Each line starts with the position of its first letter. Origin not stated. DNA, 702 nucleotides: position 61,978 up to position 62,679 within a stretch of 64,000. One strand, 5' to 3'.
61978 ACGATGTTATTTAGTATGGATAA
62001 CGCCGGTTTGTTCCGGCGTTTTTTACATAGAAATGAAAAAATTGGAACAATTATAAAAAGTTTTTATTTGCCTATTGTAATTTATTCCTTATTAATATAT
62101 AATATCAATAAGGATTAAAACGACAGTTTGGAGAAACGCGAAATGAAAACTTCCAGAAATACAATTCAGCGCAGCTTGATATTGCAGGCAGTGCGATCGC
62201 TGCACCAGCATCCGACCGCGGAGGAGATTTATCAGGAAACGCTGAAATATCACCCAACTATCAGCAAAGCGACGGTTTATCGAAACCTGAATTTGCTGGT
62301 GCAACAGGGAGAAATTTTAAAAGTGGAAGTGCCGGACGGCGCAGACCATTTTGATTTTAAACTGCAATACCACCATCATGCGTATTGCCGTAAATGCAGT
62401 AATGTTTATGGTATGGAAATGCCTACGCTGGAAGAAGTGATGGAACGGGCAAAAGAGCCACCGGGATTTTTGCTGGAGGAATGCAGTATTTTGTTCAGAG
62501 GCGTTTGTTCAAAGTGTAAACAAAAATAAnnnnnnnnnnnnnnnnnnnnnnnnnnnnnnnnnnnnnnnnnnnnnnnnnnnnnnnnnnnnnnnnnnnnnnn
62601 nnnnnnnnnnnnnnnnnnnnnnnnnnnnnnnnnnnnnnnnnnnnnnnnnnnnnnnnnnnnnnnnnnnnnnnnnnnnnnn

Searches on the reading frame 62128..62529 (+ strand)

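Call 88: search_protein_families(library=pfam, proteins=[window:62128-62529:+], max_evalue=0.001)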
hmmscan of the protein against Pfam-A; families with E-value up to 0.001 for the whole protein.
window:62128-62529:+ (133 aa): 2 families
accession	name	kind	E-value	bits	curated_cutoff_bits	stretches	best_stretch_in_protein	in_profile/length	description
PF01475.25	FUR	-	5.5e-25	88.3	23.1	1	9-121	4-118/121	Ferric uptake regulator family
PF21524.3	SAMD1_WH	-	6.8e-05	23.4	24.5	1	18-67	3-54/63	SAM domain-containing protein 1, WH domain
